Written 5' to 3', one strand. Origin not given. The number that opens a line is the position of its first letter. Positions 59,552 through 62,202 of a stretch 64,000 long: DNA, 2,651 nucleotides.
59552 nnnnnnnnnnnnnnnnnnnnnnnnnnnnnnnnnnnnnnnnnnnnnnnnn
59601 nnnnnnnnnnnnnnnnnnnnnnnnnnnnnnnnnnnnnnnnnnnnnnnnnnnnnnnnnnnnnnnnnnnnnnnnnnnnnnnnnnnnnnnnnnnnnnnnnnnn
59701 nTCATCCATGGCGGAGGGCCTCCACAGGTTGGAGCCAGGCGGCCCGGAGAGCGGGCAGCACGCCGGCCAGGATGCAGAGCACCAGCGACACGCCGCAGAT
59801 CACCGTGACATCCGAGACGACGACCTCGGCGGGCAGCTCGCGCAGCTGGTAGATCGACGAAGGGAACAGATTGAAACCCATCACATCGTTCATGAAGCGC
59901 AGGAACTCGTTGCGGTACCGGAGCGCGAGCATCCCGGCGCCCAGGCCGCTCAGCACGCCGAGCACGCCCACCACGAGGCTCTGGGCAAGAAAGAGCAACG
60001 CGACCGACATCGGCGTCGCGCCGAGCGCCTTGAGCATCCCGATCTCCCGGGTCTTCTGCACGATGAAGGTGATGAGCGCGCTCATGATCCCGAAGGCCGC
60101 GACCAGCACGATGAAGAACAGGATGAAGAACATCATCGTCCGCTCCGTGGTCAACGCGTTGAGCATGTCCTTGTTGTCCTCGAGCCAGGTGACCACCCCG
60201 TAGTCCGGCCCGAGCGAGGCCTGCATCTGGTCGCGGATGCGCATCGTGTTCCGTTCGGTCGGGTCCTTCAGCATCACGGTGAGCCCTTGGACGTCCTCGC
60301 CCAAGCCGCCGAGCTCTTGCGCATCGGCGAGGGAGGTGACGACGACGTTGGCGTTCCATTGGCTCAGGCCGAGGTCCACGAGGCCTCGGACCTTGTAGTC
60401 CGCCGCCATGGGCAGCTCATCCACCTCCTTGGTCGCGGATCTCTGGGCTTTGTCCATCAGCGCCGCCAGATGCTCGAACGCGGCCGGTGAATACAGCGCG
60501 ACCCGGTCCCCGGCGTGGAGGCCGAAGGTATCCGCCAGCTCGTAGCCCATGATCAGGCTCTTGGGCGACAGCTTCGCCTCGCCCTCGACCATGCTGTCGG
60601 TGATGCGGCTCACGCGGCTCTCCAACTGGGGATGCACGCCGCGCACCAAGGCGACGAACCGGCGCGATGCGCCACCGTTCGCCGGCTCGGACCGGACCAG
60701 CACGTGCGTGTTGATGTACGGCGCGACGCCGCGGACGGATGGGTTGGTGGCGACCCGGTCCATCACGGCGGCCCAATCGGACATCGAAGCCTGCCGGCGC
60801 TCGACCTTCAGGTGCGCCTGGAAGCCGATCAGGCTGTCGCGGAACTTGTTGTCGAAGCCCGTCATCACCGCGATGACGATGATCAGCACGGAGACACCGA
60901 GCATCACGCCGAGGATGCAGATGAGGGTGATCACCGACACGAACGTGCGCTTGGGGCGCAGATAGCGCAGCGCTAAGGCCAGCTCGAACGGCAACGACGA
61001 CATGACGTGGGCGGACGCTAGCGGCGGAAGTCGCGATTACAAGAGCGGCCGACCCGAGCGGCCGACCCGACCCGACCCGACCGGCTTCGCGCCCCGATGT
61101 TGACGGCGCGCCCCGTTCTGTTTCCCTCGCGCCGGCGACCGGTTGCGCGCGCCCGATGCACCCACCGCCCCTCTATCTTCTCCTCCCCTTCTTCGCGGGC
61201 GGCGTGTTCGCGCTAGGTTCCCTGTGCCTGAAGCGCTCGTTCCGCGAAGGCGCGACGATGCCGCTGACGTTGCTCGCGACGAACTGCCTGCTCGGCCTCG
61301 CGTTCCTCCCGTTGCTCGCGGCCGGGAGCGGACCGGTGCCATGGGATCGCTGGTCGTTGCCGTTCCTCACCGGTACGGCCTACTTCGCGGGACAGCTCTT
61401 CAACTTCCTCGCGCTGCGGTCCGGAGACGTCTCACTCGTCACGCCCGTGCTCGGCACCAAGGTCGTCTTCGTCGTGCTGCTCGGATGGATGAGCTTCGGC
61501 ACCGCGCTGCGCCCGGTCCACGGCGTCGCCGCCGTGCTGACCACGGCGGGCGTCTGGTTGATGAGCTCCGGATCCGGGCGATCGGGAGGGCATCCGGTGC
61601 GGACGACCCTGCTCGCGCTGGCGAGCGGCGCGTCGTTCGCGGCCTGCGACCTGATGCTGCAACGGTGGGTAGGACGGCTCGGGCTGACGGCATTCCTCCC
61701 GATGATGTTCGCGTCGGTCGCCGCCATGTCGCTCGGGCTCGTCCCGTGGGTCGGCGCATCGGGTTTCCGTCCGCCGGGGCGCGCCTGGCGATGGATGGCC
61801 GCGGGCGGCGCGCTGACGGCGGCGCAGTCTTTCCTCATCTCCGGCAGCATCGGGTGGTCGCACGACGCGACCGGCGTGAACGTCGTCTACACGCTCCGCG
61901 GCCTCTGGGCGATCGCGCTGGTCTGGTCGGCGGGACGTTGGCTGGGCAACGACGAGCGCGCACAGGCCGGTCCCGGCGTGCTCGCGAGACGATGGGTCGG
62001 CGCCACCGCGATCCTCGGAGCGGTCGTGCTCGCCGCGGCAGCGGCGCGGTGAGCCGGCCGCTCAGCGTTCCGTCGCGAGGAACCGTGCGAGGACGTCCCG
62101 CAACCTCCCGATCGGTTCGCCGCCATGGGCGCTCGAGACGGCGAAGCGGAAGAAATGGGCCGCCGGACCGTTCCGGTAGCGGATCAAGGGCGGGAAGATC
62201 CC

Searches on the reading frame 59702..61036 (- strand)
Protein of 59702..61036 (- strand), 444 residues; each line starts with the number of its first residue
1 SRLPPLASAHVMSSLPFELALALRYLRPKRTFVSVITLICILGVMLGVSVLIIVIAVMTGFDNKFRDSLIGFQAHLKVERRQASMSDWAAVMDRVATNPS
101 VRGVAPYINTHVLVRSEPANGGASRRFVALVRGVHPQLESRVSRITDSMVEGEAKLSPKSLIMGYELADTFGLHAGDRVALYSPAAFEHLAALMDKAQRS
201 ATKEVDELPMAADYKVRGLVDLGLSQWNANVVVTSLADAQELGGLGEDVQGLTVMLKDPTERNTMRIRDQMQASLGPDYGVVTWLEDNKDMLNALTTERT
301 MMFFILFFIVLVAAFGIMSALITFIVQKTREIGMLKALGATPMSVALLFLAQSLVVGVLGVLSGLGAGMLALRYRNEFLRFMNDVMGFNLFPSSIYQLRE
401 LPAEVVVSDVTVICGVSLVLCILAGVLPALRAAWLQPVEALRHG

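Call 74: search_protein_families(library=pfam, proteins=[window:59702-61036:-], max_evalue=0.0001)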
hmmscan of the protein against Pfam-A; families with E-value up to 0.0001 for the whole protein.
window:59702-61036:- (444 aa): 2 families
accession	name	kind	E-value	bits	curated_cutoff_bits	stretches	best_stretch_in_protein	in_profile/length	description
PF02687.27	FtsX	-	1.9e-16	60.6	25.5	1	303-437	1-120/120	FtsX-like permease C-terminal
PF12704.14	MacB_PCD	-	7.2e-14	53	27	1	37-262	1-197/207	MacB-like periplasmic core domain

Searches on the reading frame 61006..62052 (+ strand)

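Call 74: search_protein_families(library=pfam, proteins=[window:61006-62052:+], max_evalue=0.0001)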
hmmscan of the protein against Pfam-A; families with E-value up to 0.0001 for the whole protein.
window:61006-62052:+ (348 aa): 1 family
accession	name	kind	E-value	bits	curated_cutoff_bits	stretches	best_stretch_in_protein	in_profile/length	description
PF00892.27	EamA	-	2.4e-09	38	28.2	1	62-187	8-134/135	EamA-like transporter family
